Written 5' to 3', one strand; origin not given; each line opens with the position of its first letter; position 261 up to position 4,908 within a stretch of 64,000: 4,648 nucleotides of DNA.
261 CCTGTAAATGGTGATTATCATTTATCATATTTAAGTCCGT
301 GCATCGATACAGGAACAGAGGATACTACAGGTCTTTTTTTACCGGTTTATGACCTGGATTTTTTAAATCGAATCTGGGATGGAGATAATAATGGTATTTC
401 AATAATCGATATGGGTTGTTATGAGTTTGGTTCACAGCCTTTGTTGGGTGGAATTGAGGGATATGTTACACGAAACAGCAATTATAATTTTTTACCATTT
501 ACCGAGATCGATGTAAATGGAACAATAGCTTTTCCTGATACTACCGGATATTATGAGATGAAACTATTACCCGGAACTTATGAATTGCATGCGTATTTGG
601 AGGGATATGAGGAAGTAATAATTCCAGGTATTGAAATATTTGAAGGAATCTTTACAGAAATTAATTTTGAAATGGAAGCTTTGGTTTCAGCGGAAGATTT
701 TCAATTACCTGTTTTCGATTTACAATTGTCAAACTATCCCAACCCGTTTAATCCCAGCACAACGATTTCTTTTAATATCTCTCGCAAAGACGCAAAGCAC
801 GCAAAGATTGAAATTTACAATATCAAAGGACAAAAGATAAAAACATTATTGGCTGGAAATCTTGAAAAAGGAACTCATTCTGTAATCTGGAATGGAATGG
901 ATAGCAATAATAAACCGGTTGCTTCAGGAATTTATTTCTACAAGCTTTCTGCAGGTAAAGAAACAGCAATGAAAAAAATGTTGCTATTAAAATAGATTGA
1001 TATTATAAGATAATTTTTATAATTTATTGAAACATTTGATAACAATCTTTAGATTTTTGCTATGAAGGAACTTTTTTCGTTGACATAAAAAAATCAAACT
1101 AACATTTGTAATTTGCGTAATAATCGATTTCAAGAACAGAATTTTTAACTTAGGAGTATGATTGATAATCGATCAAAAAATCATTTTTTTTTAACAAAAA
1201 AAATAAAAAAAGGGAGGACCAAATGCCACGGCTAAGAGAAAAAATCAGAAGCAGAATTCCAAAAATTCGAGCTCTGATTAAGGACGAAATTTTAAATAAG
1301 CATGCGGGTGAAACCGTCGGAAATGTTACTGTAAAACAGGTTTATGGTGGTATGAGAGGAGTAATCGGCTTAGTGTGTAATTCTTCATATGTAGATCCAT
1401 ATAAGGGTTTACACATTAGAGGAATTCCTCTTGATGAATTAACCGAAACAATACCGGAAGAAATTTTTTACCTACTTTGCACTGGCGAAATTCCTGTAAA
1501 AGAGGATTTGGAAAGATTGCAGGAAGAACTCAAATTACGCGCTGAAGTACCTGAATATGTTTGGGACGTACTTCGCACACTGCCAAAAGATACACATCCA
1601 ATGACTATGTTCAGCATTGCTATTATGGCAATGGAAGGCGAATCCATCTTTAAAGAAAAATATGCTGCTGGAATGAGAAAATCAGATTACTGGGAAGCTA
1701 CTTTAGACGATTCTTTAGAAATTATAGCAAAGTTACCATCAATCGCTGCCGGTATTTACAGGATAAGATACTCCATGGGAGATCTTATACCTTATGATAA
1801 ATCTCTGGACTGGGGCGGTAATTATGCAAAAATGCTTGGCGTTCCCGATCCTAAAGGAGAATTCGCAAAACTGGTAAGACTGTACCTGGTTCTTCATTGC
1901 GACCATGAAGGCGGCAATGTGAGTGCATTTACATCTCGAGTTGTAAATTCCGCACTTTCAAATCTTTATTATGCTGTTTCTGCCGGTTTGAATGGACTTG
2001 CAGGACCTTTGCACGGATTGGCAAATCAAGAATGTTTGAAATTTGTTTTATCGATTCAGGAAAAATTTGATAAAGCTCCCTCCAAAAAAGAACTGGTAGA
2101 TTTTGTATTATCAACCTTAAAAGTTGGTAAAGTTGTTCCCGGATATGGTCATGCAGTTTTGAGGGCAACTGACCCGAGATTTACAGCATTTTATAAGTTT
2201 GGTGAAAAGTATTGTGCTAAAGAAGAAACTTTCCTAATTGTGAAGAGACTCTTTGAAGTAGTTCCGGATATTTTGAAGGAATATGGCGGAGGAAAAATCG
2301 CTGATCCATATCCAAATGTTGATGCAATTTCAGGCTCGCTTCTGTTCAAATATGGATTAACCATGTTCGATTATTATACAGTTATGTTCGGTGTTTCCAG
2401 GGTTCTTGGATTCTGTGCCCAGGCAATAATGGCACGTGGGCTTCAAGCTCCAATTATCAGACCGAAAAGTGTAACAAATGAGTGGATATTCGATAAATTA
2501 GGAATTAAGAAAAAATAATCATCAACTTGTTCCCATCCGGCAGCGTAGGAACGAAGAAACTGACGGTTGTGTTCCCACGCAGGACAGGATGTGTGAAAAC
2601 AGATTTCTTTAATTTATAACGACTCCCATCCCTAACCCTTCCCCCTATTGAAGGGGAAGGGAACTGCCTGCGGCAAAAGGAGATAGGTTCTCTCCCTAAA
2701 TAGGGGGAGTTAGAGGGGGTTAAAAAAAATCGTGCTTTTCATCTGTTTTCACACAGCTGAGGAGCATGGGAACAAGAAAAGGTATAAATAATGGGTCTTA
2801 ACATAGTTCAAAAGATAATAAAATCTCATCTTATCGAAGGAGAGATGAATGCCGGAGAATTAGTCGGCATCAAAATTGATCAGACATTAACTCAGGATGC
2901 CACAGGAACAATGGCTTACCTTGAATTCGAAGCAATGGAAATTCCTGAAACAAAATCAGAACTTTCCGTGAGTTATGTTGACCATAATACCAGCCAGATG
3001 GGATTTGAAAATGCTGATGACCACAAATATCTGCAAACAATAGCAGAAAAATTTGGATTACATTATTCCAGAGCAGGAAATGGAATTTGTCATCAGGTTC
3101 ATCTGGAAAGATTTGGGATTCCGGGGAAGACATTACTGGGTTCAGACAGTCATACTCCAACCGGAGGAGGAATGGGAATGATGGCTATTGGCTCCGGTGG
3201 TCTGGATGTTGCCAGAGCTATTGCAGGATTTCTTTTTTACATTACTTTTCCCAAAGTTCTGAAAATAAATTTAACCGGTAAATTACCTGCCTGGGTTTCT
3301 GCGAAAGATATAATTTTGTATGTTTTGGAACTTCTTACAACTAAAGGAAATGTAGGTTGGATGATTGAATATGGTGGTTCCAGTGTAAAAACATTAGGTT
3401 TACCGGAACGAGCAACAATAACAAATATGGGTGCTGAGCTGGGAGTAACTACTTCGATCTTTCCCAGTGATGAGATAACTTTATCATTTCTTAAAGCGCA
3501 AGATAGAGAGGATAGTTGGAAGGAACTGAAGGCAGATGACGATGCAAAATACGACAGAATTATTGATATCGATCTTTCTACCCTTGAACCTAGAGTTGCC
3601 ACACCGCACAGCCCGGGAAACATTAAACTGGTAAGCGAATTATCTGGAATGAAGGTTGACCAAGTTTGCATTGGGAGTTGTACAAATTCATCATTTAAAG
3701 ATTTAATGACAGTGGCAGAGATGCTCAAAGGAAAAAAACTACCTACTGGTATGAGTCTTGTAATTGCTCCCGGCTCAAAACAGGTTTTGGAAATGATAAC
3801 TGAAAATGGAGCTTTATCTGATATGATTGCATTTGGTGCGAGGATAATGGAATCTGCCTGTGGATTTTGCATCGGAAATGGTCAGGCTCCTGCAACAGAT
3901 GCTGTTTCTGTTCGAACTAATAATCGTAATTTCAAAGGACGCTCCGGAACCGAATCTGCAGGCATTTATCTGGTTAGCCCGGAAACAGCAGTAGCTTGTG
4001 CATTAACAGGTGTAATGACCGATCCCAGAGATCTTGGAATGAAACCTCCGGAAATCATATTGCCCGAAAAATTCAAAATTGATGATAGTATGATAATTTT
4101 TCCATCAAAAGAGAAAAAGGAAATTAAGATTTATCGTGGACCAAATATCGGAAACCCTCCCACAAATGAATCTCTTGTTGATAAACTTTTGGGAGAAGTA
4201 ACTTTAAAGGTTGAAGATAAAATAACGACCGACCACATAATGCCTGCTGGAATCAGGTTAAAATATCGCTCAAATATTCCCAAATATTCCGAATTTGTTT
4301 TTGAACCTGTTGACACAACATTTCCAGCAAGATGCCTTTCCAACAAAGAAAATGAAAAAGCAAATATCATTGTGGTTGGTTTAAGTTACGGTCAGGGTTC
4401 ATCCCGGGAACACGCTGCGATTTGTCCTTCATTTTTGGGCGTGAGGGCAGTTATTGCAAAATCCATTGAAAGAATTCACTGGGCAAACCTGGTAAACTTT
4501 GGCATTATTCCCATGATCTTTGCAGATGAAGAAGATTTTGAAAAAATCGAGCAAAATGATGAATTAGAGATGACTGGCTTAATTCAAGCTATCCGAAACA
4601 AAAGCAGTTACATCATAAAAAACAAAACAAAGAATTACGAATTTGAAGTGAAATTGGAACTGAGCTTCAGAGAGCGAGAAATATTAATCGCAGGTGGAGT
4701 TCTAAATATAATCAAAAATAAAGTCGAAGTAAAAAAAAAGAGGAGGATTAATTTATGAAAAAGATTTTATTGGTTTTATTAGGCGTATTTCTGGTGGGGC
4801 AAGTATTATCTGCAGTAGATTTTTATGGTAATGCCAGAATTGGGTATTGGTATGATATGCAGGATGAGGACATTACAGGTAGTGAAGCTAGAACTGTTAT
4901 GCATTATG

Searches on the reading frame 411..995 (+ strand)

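Call 30: search_protein_families(library=pfam, proteins=[window:411-995:+], max_evalue=0.00001)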
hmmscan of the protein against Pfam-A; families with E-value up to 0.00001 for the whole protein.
window:411-995:+ (194 aa): 2 families
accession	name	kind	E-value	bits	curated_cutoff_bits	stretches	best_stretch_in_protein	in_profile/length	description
PF13860.13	FlgD_ig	-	1.8e-11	44.3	27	1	125-182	19-76/79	FlgD Ig-like domain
PF18962.6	Por_Secre_tail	-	4.5e-10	40.1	27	1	109-190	2-73/75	Secretion system C-terminal sorting domain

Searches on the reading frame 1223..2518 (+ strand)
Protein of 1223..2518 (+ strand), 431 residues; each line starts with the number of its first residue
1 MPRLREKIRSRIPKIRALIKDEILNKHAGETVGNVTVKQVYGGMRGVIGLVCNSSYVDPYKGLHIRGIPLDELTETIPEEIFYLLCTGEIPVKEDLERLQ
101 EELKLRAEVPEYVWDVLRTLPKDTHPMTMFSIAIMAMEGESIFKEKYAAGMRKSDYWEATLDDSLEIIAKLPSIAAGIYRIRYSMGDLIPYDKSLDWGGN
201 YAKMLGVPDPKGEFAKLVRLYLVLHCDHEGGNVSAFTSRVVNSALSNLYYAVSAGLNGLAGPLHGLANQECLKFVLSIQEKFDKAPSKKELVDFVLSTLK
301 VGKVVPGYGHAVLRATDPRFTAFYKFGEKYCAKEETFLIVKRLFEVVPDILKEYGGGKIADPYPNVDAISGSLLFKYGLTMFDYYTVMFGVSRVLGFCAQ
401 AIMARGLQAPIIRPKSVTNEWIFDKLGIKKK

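Call 30: search_protein_families(library=pfam, proteins=[window:1223-2518:+], max_evalue=0.00001)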
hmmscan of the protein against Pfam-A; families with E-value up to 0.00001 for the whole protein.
window:1223-2518:+ (431 aa): 1 family
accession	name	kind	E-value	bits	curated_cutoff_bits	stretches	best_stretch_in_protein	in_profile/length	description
PF00285.26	Citrate_synt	-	4.3e-92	309.3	27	1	43-415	1-357/357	Citrate synthase, C-terminal domain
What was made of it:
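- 1223..2518 (+): Citrate synthase (context: a three-enzyme block leading to 2-oxoglutarate). PF00285, E 4e-92 (call 30).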

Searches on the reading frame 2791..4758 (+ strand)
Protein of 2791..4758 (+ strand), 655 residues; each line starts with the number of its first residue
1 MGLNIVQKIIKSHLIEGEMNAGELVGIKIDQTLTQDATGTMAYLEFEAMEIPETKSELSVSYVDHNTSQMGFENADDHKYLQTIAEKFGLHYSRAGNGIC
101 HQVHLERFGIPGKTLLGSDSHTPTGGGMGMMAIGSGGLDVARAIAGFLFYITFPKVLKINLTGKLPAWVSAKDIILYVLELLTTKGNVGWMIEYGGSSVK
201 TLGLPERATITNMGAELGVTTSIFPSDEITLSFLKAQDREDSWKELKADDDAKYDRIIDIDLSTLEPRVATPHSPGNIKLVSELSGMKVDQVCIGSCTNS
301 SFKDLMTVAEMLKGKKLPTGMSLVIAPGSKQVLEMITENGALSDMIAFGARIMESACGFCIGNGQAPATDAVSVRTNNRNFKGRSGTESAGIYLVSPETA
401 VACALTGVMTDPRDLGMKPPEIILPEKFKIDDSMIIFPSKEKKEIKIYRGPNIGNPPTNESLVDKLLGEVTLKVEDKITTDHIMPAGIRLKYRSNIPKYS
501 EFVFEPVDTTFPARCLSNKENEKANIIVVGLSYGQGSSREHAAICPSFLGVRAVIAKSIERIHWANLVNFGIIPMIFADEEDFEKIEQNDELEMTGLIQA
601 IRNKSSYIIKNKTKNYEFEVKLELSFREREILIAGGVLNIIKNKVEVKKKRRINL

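Call 30: search_protein_families(library=pfam, proteins=[window:2791-4758:+], max_evalue=0.00001)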
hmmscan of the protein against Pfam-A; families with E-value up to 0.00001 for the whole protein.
window:2791-4758:+ (655 aa): 2 families
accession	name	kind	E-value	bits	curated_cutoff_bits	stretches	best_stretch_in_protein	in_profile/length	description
PF00330.25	Aconitase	-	1e-106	358.1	28.7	2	7-279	1-301/463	Aconitase family (aconitate hydratase)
PF00694.25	Aconitase_C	-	2e-18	67.5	22.8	1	521-579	71-130/131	Aconitase C-terminal domain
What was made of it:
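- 2791..4758 (+): Aconitase (context). PF00330 and PF00694 (call 30).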
